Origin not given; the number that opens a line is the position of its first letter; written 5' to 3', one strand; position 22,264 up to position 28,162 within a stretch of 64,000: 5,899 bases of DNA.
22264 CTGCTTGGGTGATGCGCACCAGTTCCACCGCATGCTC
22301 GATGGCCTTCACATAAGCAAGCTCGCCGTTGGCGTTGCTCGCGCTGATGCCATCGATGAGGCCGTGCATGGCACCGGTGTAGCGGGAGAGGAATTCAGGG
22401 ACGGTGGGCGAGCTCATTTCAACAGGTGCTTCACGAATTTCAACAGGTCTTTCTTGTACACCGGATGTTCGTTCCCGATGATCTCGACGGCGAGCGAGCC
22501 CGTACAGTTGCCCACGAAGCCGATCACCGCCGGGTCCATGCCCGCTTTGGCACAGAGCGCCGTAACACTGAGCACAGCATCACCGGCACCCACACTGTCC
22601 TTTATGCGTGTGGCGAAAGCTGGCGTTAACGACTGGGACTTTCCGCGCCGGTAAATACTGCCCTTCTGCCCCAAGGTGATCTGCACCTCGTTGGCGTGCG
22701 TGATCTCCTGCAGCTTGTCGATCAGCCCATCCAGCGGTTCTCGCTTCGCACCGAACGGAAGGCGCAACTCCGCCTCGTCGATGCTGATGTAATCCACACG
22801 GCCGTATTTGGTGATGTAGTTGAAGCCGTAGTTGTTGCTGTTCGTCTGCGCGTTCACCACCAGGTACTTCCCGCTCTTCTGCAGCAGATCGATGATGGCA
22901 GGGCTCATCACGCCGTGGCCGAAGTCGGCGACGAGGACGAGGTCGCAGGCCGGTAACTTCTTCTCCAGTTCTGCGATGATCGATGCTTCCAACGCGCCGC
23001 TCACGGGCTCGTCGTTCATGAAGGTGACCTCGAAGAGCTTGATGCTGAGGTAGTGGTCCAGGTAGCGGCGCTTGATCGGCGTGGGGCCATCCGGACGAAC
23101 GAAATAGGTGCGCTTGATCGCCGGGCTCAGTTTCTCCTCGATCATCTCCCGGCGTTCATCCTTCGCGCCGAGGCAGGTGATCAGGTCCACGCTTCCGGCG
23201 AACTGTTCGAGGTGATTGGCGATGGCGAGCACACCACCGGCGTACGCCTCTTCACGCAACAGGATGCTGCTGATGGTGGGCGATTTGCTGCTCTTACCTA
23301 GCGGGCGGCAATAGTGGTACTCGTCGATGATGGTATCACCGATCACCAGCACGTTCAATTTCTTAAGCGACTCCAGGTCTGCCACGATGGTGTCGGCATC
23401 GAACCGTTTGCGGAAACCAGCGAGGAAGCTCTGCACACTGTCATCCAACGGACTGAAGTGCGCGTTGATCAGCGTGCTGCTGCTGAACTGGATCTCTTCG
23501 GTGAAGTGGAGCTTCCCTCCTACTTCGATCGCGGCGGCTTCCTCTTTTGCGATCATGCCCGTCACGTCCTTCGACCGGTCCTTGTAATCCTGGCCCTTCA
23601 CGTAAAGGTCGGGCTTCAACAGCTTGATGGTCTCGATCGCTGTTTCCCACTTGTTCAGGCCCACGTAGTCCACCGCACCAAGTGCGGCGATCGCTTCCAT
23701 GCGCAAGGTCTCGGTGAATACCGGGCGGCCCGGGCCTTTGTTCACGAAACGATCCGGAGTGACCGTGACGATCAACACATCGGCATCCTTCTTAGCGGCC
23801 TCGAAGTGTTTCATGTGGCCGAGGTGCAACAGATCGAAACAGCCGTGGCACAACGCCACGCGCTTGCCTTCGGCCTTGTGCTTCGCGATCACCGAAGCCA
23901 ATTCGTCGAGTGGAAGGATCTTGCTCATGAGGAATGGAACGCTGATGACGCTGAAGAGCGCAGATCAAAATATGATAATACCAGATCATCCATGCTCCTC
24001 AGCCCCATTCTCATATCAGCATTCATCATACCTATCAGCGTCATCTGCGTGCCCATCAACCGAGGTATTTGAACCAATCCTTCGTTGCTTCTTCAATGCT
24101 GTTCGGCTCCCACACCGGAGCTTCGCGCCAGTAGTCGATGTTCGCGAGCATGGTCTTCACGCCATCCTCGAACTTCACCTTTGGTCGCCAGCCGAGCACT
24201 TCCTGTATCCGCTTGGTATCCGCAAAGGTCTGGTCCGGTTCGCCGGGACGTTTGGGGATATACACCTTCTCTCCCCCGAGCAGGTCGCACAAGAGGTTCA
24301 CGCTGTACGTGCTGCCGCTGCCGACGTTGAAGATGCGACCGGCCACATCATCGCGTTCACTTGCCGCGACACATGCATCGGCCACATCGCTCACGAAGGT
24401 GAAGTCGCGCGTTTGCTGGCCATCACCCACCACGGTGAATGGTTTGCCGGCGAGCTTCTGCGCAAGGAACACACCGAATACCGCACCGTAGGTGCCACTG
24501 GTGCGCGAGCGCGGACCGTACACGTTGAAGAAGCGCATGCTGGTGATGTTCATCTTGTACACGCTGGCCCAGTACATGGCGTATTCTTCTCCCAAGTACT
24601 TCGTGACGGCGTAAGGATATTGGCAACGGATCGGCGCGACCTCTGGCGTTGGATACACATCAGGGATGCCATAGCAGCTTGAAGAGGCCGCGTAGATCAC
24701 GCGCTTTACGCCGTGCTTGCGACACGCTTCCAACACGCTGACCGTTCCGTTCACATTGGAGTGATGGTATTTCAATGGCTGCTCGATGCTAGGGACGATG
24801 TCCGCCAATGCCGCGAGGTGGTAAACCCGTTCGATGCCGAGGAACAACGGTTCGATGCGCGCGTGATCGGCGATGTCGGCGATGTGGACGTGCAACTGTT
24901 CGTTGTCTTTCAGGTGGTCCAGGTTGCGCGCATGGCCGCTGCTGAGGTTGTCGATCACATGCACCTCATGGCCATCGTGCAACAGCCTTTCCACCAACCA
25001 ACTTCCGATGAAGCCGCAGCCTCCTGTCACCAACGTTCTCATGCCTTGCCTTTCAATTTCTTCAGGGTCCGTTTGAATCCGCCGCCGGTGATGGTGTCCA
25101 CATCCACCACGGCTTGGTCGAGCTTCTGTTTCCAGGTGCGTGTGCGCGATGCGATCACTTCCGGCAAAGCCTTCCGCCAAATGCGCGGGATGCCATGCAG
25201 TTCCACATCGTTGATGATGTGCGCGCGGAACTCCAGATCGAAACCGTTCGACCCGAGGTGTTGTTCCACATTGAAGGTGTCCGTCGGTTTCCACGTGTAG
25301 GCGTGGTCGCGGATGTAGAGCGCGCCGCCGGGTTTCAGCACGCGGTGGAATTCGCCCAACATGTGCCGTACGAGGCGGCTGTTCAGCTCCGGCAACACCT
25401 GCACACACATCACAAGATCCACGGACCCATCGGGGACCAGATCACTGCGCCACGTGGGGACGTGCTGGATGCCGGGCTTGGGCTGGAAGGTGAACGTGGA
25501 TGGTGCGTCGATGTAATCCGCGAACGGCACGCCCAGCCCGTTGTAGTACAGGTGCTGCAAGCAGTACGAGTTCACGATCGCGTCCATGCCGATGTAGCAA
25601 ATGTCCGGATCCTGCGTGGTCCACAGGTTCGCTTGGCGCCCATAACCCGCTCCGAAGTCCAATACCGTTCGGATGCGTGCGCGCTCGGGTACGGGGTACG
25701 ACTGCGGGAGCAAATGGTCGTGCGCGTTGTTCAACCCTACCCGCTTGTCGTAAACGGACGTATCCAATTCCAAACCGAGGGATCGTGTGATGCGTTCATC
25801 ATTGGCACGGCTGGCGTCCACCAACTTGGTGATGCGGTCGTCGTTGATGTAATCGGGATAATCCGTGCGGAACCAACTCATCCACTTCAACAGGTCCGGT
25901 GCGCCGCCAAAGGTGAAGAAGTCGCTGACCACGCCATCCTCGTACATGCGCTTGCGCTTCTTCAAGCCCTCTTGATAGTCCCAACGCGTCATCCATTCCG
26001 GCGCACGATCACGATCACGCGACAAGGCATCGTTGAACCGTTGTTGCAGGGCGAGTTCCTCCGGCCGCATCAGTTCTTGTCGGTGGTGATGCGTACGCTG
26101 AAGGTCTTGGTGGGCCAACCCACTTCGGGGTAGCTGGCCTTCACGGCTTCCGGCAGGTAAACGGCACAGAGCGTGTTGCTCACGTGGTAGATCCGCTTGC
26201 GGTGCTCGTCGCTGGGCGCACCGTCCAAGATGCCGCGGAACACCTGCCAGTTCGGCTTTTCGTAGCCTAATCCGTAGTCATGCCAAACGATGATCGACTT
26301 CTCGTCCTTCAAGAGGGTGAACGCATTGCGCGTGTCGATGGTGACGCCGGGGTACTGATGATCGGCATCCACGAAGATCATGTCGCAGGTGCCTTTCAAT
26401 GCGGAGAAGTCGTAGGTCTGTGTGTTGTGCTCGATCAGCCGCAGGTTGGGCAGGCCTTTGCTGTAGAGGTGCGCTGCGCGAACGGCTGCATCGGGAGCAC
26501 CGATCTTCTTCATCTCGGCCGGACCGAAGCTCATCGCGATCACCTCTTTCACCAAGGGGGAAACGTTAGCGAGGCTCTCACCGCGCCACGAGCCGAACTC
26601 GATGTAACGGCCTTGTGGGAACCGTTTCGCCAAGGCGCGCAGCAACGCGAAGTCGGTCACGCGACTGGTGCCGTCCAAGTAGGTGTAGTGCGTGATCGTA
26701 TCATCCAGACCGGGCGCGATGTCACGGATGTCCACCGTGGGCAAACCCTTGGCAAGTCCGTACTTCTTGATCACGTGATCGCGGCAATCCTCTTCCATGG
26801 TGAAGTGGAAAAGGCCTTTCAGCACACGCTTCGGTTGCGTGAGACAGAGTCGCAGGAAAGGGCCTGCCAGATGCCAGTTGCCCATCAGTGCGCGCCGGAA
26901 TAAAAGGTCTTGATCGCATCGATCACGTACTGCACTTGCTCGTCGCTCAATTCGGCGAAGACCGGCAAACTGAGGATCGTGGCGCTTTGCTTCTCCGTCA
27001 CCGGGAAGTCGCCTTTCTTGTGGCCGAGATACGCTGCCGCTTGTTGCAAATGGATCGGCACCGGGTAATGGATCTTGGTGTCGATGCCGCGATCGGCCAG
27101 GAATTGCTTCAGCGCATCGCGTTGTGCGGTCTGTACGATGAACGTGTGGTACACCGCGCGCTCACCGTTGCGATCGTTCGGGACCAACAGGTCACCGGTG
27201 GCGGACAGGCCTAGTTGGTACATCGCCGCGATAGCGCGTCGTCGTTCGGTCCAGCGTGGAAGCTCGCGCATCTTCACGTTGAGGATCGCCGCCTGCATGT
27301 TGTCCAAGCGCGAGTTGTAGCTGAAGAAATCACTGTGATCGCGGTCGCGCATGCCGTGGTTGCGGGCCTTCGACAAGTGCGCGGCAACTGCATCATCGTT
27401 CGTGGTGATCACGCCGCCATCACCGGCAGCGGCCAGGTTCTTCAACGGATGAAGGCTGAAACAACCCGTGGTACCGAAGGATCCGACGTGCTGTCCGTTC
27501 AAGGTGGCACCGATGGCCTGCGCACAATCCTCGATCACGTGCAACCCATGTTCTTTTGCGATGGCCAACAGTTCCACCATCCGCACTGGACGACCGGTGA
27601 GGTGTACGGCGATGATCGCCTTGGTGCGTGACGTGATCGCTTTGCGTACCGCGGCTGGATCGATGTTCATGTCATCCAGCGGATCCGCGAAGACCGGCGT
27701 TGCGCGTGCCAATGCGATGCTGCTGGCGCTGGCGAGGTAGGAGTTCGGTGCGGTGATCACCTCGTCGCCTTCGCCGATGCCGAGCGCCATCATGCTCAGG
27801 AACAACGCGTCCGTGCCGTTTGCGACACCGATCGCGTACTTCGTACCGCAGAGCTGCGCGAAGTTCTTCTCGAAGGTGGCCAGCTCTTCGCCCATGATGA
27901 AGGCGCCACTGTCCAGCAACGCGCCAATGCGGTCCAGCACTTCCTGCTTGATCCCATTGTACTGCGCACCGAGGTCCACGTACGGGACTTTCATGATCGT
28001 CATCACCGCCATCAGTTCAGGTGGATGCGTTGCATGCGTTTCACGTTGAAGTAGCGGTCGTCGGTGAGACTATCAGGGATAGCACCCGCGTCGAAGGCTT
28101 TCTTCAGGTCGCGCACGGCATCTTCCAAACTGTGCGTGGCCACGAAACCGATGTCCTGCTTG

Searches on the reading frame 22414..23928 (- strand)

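Call 63: search_protein_families(library=pfam, proteins=[window:22414-23928:-], max_evalue=0.001)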
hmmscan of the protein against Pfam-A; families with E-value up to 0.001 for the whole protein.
window:22414-23928:- (504 aa): 2 families
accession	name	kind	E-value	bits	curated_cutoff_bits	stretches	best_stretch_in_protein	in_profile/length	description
PF01467.32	CTP_transf_like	-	1.1e-16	61.7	21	1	27-154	2-130/133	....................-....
PF00294.29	PfkB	-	6.1e-16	59.1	25.8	1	192-485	3-294/302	pfkB family carbohydrate kinase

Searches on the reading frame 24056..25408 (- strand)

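Call 63: search_protein_families(library=pfam, proteins=[window:24056-25408:-], max_evalue=0.001)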
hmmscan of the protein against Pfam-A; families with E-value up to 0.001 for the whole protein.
window:24056-25408:- (450 aa): 8 families
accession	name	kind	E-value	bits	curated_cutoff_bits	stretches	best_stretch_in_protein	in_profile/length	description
PF01370.27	Epimerase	-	1.3e-61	208.5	20.9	1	126-363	2-240/240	NAD dependent epimerase/dehydratase family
PF16363.11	GDP_Man_Dehyd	-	3.3e-61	208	27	1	126-420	1-332/332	GDP-mannose 4,6 dehydratase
PF01073.25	3Beta_HSD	-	7.1e-25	88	22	1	126-351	1-230/280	3-beta hydroxysteroid dehydrogenase/isomerase family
PF02719.21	Polysacc_synt_2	-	1.3e-15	57.8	20.2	1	126-370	2-236/293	Polysaccharide biosynthesis protein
PF07993.18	NAD_binding_4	-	8.6e-09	35.4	20.1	0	185-303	82-213/258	Male sterility protein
PF13460.12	NAD_binding_10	-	1.7e-08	35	27.2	1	129-246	1-102/184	NAD(P)H-binding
PF04321.23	RmlD_sub_bind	-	6.1e-08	32.5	27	1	123-354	1-201/287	RmlD substrate binding domain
PF00106.31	adh_short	-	0.00025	21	26.6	1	126-192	4-71/195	short chain dehydrogenase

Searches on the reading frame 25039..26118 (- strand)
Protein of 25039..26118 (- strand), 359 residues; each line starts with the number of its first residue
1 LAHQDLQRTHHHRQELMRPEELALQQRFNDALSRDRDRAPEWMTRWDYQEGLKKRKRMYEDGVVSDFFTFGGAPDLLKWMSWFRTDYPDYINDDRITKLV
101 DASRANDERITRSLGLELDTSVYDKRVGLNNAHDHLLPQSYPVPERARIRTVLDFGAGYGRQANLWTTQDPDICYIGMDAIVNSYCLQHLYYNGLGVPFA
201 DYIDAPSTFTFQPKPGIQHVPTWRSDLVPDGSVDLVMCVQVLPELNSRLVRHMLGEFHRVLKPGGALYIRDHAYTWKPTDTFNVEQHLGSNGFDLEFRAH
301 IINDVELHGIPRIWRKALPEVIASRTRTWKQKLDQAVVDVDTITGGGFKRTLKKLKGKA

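Call 63: search_protein_families(library=pfam, proteins=[window:25039-26118:-], max_evalue=0.001)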
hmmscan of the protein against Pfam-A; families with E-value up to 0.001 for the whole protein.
window:25039-26118:- (359 aa): 5 families
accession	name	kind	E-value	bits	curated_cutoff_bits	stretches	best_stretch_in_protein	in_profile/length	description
PF08241.18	Methyltransf_11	-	2.1e-07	31.9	21.2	1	228-269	56-95/95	Methyltransferase domain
PF13489.12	Methyltransf_23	-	1.1e-06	28.9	27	1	148-283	22-124/164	Methyltransferase domain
PF13649.12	Methyltransf_25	-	1.2e-06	29.5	27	1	228-265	60-97/97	Methyltransferase domain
PF13847.12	Methyltransf_31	-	3.3e-05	24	27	0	228-276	70-122/145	Methyltransferase domain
PF08242.18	Methyltransf_12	-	0.00015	22.9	30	0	153-267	1-98/98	Methyltransferase domain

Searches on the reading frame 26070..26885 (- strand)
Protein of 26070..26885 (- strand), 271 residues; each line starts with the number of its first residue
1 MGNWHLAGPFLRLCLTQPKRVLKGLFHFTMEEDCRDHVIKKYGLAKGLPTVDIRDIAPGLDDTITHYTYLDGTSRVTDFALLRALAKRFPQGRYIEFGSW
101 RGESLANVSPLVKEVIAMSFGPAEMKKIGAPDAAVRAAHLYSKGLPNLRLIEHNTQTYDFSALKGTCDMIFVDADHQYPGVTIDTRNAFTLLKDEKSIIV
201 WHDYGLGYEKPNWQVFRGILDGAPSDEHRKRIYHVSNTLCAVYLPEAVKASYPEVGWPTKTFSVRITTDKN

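Call 63: search_protein_families(library=pfam, proteins=[window:26070-26885:-], max_evalue=0.001)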
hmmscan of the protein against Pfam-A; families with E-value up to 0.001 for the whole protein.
window:26070-26885:- (271 aa): 1 family
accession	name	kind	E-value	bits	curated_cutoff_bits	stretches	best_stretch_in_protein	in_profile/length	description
PF13578.12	Methyltransf_24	-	1.4e-10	42.5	26.3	1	95-204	1-105/105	Methyltransferase domain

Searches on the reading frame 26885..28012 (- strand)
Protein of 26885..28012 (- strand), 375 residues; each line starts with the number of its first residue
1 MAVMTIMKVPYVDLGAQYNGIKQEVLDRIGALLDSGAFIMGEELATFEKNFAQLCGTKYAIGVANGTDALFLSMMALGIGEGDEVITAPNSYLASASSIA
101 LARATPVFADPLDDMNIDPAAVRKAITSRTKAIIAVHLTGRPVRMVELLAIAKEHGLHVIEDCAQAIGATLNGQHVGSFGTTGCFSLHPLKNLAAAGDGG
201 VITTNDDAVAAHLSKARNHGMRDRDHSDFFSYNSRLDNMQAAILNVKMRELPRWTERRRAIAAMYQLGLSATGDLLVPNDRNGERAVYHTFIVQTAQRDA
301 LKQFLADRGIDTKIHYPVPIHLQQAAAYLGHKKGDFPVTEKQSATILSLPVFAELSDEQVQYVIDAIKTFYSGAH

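Call 63: search_protein_families(library=pfam, proteins=[window:26885-28012:-], max_evalue=0.001)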
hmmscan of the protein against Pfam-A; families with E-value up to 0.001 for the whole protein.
window:26885-28012:- (375 aa): 5 families
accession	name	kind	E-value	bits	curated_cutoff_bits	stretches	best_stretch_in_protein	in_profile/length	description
PF01041.23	DegT_DnrJ_EryC1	-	6.3e-112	374.8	19.8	1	21-367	3-359/360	DegT/DnrJ/EryC1/StrS aminotransferase family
PF01212.27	Beta_elim_lyase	-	9.5e-07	28.8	27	1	44-201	34-208/288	Beta-eliminating lyase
PF00155.27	Aminotran_1_2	-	6.6e-06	26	19.7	1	44-169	44-192/361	Aminotransferase class I and II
PF00266.25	Aminotran_5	-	8.8e-06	25.4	21.5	1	45-169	46-182/371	Aminotransferase class-V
PF01053.26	Cys_Met_Meta_PP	-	0.00025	20.2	27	0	46-163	56-174/381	Cys/Met metabolism PLP-dependent enzyme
